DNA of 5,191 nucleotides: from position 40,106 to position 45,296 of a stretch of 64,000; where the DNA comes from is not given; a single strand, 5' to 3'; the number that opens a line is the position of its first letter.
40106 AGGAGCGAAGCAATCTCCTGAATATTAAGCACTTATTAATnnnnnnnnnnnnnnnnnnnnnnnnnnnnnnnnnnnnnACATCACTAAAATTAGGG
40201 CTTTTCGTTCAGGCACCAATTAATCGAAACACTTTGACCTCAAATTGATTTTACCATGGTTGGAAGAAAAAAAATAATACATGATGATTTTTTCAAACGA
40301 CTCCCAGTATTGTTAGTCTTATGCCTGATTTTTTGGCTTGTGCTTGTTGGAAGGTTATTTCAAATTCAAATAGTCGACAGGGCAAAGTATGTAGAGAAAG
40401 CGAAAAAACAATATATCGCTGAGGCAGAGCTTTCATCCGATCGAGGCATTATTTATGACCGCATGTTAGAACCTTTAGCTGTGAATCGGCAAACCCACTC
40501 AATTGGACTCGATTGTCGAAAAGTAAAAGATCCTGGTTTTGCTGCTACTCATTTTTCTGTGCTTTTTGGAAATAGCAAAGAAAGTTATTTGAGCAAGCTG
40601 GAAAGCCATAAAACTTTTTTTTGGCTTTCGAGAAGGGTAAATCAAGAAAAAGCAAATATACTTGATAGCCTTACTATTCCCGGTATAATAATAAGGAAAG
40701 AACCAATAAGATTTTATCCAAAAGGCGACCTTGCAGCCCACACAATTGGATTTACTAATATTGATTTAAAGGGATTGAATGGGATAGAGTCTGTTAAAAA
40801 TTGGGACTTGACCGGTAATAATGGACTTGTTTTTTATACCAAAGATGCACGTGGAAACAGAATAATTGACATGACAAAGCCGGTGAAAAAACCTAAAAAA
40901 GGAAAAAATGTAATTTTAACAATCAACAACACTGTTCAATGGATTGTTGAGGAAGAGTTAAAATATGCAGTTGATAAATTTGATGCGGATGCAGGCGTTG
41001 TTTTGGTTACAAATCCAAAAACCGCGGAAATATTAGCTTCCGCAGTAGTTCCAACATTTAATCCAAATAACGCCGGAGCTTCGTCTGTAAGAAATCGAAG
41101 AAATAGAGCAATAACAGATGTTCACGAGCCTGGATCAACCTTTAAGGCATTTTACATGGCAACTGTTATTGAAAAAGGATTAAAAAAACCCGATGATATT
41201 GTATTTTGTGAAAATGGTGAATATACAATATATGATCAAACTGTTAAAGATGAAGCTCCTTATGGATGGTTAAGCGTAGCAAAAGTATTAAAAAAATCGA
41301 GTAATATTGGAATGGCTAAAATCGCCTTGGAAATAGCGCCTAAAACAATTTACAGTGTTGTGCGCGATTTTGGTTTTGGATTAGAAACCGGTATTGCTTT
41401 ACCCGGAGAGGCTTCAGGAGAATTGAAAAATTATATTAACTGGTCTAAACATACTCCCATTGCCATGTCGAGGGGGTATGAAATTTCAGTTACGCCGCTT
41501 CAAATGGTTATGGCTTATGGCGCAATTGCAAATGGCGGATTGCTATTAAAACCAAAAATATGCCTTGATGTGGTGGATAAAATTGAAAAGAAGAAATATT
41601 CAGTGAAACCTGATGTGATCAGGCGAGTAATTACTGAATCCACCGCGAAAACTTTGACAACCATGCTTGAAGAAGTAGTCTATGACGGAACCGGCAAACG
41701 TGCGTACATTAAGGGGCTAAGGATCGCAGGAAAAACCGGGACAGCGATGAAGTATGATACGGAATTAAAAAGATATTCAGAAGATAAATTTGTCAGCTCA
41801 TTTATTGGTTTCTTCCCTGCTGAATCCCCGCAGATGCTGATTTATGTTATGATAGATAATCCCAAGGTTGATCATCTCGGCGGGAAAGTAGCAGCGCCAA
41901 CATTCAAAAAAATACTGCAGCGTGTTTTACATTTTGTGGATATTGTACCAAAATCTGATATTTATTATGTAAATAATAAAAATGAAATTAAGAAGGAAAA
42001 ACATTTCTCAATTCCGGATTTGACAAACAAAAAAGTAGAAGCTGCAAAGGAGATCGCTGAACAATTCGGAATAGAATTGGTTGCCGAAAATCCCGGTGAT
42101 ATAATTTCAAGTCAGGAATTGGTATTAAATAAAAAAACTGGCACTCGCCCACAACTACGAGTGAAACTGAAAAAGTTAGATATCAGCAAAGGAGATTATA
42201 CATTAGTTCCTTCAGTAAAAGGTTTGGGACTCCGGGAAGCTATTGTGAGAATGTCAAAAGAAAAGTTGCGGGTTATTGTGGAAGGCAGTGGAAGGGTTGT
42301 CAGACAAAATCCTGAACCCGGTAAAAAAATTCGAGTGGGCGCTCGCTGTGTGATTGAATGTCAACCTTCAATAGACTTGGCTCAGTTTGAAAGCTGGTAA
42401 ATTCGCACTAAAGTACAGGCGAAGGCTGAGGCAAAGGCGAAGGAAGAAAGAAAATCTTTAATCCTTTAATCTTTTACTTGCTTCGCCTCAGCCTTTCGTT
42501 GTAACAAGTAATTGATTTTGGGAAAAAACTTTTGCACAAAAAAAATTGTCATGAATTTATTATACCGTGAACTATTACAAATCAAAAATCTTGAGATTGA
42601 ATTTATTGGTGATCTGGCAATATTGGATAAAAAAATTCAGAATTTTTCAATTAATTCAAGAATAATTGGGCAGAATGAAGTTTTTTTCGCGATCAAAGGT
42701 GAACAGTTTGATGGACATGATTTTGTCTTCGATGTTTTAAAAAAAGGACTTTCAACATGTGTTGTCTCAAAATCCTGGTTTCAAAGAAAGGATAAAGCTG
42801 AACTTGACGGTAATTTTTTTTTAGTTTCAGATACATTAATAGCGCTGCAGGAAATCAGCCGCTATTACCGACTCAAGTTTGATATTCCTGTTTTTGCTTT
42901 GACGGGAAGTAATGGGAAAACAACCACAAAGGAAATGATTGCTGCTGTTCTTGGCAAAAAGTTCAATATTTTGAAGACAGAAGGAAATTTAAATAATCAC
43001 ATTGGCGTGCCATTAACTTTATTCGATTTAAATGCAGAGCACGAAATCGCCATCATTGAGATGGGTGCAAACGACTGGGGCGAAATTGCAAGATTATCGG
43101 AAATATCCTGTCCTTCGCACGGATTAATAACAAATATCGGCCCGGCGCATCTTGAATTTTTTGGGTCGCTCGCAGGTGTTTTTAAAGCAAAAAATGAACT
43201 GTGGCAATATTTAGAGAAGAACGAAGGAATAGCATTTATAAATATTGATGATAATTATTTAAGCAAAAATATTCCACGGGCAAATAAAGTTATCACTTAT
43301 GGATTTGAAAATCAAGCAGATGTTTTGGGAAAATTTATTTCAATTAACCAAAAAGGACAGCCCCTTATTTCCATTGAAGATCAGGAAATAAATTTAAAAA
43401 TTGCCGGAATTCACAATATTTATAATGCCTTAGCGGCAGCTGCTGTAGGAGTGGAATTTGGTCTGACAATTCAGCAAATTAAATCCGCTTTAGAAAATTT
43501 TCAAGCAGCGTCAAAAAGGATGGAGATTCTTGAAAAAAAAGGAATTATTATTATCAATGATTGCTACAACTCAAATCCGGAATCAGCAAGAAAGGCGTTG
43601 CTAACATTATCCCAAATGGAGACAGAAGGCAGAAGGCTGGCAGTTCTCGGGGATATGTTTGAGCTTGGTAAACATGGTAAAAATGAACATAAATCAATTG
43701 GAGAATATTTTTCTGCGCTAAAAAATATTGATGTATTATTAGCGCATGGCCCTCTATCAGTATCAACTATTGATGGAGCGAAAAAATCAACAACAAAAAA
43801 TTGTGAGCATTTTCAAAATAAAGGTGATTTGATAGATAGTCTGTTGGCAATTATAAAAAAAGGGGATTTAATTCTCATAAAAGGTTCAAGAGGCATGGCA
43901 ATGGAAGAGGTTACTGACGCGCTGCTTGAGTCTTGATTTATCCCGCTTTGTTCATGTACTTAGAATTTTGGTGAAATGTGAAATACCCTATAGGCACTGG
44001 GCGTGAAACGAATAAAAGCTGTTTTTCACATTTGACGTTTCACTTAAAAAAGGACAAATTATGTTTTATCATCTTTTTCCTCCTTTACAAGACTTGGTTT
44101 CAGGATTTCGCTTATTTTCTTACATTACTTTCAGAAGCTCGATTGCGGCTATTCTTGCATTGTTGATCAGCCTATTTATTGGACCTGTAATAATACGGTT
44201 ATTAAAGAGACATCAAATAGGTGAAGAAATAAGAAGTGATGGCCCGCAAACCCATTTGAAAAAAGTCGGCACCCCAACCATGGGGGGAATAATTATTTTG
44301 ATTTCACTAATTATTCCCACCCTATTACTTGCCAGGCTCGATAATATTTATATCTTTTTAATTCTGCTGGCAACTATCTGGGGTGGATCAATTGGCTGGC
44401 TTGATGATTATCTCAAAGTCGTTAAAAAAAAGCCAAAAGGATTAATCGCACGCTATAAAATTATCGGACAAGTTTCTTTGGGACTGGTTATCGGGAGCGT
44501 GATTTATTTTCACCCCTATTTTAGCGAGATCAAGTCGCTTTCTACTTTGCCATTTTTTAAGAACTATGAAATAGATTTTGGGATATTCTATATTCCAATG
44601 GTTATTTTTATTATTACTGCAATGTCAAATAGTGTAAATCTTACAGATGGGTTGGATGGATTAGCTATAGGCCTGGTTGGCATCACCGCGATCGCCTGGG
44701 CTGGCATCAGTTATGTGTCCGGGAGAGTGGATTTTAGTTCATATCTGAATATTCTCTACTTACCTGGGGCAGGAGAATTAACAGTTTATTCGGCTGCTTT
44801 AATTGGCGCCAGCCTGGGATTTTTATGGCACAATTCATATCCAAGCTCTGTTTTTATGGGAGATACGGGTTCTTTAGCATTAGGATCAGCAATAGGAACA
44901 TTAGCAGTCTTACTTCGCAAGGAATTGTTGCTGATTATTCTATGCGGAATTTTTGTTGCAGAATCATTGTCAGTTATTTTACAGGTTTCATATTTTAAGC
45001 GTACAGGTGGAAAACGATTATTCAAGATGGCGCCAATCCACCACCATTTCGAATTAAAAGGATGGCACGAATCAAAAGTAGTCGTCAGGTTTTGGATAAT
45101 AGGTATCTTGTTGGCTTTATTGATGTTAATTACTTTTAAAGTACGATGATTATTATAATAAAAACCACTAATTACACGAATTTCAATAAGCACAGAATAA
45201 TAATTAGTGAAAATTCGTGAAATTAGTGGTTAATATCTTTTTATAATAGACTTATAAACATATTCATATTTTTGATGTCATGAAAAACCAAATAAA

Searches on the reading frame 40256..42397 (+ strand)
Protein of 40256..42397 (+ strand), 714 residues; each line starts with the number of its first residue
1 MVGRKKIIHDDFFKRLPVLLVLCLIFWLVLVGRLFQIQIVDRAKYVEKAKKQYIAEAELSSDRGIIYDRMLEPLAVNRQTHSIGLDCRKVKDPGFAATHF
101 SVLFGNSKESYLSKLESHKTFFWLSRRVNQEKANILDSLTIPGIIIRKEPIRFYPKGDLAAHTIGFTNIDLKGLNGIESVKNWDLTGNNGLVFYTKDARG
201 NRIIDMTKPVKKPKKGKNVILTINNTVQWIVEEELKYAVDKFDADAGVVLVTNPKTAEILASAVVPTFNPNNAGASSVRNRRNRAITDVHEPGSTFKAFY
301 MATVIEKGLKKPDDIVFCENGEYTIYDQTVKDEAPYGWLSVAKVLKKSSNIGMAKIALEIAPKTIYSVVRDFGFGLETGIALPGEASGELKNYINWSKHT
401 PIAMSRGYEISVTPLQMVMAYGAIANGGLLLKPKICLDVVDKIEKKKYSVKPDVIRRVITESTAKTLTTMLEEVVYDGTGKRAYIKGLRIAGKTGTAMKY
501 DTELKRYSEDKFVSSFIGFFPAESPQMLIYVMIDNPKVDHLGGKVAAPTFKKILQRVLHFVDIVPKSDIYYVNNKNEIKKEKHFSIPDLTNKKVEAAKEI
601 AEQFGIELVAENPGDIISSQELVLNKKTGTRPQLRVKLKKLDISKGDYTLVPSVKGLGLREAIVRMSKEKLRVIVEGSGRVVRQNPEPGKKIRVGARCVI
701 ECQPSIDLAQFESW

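Call 82: search_protein_families(library=pfam, proteins=[window:40256-42397:+], max_evalue=0.00001)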
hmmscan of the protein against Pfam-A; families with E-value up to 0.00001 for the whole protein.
window:40256-42397:+ (714 aa): 3 families
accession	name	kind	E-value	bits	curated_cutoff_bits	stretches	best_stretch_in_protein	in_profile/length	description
PF00905.27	Transpeptidase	-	9.7e-73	245.4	22.1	1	247-555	1-299/299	Penicillin binding protein transpeptidase domain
PF03717.20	PBP_dimer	-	1.4e-17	65.1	24.4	1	60-203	3-176/180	Penicillin-binding Protein dimerisation domain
PF03793.24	PASTA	-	2.7e-12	46.9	23.2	1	651-695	3-55/64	PASTA domain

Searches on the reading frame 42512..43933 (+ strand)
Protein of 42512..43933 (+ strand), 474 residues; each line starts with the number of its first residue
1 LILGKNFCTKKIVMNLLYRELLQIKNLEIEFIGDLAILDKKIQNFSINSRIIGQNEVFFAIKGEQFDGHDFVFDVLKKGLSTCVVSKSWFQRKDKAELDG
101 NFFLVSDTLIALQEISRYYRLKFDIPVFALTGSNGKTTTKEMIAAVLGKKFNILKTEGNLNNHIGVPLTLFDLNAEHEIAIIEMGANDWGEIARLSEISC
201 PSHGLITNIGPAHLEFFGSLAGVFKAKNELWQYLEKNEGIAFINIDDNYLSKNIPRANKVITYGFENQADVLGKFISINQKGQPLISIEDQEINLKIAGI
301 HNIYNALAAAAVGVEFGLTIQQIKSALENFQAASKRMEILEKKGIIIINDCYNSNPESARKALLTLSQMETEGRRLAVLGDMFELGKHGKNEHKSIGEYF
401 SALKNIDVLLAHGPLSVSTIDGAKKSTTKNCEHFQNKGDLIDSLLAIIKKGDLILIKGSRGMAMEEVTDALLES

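Call 82: search_protein_families(library=pfam, proteins=[window:42512-43933:+], max_evalue=0.00001)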
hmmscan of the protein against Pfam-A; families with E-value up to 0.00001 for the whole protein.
window:42512-43933:+ (474 aa): 2 families
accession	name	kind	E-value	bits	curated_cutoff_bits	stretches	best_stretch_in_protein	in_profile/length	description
PF08245.18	Mur_ligase_M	-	5.2e-50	170.6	24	1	131-312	2-199/200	Mur ligase middle domain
PF02875.26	Mur_ligase_C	-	2.9e-21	77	28.4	1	336-460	2-127/127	Mur ligase, glutamate ligase domain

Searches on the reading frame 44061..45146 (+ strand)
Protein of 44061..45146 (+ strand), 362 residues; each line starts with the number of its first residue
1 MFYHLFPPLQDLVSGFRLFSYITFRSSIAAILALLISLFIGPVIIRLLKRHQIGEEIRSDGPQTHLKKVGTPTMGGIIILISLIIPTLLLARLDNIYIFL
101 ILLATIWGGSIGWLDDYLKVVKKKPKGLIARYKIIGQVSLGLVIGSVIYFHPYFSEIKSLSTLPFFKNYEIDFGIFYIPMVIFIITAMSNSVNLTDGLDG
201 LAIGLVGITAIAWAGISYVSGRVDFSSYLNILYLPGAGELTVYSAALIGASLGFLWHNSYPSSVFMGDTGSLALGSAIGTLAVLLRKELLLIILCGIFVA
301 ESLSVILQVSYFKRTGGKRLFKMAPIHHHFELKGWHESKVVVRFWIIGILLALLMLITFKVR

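Call 82: search_protein_families(library=pfam, proteins=[window:44061-45146:+], max_evalue=0.00001)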
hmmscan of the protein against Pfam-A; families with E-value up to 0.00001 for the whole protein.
window:44061-45146:+ (362 aa): 1 family
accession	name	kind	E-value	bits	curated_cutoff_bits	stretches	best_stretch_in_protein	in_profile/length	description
PF00953.26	Glycos_transf_4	-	2.9e-30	105.8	27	1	99-285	2-159/160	Glycosyl transferase family 4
